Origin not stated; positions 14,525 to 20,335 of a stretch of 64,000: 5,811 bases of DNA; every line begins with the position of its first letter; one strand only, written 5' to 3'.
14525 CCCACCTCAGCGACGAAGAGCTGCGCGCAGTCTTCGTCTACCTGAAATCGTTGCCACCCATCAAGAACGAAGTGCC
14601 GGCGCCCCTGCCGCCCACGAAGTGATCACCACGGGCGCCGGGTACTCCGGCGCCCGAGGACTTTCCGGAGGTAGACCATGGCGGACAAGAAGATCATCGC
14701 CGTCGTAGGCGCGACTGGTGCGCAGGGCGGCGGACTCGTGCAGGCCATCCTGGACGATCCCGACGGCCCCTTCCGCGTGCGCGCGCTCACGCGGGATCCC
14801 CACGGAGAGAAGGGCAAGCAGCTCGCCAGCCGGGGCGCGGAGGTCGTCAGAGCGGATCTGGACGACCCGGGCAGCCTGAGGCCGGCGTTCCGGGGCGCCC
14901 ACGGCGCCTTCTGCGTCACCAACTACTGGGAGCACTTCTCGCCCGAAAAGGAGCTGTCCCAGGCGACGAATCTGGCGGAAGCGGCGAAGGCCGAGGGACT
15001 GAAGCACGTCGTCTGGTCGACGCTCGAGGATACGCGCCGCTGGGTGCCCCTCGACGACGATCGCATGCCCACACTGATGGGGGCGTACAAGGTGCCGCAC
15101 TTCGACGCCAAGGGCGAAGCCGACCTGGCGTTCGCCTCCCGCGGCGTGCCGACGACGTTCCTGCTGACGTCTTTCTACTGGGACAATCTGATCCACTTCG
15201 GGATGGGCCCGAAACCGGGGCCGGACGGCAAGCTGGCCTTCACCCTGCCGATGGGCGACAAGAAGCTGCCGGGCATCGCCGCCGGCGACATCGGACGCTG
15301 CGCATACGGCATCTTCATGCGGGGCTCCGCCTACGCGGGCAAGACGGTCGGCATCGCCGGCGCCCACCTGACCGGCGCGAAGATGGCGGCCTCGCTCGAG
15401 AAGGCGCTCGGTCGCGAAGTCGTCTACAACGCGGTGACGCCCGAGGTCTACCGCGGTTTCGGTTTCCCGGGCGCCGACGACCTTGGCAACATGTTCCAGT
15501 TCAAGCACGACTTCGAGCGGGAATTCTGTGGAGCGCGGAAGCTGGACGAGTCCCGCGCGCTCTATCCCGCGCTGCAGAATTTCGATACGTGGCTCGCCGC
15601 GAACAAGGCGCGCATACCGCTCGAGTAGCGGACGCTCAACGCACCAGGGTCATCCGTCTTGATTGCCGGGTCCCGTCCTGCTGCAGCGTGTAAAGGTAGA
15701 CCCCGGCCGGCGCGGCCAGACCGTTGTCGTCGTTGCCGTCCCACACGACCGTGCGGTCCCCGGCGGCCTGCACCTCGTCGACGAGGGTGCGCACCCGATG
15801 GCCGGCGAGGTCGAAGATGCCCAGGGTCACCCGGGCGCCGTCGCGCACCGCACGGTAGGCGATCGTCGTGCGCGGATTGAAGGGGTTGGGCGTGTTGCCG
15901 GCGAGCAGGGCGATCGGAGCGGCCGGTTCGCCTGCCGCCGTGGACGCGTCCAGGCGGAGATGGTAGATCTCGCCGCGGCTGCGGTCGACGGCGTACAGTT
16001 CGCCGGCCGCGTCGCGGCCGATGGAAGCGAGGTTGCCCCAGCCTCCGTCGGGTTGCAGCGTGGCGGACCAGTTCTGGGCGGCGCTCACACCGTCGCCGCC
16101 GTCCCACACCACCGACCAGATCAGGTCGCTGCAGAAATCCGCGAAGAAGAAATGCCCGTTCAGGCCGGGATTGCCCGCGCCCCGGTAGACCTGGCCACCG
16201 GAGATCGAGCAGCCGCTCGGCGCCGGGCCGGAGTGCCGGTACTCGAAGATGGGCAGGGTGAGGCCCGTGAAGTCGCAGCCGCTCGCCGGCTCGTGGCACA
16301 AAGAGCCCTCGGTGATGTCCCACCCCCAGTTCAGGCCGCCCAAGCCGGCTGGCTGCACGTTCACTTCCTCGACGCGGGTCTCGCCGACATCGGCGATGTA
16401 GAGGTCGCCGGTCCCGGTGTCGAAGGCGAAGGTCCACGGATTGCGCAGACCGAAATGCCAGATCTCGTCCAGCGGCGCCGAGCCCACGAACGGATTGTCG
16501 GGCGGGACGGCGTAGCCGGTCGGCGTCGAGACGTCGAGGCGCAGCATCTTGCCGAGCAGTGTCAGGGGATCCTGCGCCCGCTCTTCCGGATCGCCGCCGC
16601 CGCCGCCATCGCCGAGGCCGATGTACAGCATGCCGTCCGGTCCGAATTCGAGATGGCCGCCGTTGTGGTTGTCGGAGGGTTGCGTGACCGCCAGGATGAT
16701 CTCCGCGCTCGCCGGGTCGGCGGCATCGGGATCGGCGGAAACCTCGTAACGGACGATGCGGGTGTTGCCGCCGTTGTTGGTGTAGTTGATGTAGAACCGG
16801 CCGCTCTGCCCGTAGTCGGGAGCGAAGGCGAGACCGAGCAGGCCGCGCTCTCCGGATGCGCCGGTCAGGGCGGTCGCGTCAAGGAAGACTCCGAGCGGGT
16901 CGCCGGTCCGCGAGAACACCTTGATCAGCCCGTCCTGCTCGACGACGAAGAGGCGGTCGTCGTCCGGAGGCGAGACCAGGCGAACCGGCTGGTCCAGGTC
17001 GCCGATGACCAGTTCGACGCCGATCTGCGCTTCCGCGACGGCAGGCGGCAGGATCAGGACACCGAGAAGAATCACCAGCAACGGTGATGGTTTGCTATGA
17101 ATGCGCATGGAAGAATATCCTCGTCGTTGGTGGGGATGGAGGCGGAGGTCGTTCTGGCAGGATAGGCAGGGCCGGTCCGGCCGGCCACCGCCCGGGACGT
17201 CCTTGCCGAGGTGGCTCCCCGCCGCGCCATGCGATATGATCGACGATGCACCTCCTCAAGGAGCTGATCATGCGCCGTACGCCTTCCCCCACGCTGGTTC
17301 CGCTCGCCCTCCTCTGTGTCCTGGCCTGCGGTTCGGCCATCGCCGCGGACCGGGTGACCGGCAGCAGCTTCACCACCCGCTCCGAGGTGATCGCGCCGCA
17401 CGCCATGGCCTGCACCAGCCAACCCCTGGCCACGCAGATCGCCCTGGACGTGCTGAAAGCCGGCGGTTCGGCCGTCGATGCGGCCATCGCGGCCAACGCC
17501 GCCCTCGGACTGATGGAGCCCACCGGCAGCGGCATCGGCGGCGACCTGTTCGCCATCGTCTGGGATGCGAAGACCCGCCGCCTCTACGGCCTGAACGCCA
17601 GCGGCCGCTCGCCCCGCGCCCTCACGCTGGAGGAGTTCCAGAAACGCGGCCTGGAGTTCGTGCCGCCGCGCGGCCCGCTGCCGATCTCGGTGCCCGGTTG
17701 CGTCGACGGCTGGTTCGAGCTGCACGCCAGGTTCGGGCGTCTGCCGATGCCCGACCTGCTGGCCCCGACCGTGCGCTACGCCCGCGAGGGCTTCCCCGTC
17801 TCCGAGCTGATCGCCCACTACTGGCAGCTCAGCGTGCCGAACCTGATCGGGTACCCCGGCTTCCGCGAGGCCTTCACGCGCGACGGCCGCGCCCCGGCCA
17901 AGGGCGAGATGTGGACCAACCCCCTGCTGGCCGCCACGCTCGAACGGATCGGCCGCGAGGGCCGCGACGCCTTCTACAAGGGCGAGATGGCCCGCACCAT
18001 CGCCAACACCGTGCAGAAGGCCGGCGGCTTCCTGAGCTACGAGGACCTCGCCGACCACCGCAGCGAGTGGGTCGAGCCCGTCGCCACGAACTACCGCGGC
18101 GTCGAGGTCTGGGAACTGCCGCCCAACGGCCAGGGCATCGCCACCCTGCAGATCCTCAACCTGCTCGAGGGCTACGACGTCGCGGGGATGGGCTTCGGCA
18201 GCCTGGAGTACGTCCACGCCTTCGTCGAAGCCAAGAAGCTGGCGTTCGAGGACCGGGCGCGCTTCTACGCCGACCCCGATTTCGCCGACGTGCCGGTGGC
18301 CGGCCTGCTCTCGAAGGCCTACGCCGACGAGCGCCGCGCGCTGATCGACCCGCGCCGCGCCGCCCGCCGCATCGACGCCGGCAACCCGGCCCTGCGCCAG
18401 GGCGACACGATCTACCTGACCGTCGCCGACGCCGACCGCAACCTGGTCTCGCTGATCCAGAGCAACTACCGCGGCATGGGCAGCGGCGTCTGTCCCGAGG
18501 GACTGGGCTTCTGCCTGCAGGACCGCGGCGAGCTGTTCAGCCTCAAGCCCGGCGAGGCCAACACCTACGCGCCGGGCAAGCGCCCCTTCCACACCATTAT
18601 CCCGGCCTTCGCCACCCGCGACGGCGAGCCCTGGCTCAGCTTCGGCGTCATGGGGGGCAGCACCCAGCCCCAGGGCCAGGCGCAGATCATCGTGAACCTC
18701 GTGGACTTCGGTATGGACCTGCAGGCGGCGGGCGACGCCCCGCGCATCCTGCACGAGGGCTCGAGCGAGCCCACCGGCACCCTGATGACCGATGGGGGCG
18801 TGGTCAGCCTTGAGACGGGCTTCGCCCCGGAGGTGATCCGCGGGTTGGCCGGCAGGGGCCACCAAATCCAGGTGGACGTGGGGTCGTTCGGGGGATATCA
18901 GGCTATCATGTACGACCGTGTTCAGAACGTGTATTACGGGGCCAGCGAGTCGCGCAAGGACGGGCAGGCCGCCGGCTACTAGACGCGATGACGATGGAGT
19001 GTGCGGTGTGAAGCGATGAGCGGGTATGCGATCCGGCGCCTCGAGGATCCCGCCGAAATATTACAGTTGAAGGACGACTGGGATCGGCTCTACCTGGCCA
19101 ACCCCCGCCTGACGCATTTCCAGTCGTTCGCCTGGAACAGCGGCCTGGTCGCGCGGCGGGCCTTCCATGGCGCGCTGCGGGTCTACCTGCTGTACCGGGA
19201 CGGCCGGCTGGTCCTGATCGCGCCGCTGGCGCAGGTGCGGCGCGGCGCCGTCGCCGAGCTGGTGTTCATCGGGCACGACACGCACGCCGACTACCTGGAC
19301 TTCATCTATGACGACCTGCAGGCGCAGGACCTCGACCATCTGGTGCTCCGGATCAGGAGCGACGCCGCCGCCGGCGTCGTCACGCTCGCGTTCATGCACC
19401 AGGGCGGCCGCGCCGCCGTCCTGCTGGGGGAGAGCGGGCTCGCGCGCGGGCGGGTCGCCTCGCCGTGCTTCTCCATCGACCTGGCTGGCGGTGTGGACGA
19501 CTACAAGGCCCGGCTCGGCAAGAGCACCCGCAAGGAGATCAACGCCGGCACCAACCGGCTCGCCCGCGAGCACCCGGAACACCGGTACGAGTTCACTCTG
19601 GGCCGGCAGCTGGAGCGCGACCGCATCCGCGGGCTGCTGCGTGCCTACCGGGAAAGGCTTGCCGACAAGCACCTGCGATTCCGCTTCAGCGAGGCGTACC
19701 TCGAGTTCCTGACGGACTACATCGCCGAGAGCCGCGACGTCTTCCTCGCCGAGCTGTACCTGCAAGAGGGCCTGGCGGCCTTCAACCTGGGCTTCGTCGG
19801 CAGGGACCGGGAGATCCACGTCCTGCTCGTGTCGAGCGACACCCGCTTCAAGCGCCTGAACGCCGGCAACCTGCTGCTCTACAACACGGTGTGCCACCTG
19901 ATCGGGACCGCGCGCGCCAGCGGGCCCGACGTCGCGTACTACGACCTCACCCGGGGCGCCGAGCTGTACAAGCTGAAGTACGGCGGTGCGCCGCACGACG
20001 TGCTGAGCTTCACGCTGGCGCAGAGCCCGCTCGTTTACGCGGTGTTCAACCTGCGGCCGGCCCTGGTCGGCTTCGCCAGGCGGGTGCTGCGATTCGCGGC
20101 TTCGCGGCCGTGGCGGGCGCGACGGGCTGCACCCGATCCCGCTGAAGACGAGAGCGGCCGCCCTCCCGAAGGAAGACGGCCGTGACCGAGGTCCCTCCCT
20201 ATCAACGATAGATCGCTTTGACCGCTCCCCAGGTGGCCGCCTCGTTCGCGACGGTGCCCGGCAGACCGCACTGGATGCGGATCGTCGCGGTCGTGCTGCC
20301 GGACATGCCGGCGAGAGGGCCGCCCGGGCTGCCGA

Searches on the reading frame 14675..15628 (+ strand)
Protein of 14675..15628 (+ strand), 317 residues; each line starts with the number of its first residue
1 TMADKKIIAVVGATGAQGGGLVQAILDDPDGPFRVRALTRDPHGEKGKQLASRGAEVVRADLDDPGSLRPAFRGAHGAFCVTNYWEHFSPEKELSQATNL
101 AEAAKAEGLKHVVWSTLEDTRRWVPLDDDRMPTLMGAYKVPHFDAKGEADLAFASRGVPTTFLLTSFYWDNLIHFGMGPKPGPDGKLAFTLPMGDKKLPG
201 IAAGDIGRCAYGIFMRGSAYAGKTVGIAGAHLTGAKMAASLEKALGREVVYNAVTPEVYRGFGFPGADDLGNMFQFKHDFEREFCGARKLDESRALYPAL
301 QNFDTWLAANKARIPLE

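Call 55: search_protein_families(library=pfam, proteins=[window:14675-15628:+], max_evalue=0.001)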
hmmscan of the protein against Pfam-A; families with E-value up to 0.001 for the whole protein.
window:14675-15628:+ (317 aa): 3 families
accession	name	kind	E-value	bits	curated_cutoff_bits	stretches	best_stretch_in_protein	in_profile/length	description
PF05368.20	NmrA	-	6.6e-52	177.4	27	1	5-307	2-298/298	NmrA-like family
PF13460.12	NAD_binding_10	-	7.6e-14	52.4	27.2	1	12-163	1-141/184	NAD(P)H-binding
PF01370.27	Epimerase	-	0.00039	20.3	20.9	0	8-75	1-63/240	NAD dependent epimerase/dehydratase family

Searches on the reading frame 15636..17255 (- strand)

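Call 55: search_protein_families(library=pfam, proteins=[window:15636-17255:-], max_evalue=0.001)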
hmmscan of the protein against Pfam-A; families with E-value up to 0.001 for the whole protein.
window:15636-17255:- (539 aa): 2 families
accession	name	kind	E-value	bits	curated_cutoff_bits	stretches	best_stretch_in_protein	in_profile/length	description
PF07995.17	GSDH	-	1.1e-39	137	25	1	87-397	1-301/332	Glucose / Sorbosone dehydrogenase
PF13860.13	FlgD_ig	-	7.2e-11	42.3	27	1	472-526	21-75/79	FlgD Ig-like domain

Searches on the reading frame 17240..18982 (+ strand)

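Call 55: search_protein_families(library=pfam, proteins=[window:17240-18982:+], max_evalue=0.001)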
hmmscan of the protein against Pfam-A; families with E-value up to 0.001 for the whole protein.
window:17240-18982:+ (580 aa): 1 family
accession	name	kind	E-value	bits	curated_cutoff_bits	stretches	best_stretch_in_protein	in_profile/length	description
PF01019.26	G_glu_transpept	-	5.9e-158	527.3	27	1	70-575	2-512/512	Gamma-glutamyltranspeptidase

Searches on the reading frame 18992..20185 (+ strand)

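Call 55: search_protein_families(library=pfam, proteins=[window:18992-20185:+], max_evalue=0.001)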
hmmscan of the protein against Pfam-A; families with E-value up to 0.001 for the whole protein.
window:18992-20185:+ (397 aa): 1 family
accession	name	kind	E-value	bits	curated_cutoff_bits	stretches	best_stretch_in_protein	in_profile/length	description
PF13480.13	Acetyltransf_6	-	1.9e-16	60.9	22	2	177-327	1-142/143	Acetyltransferase (GNAT) domain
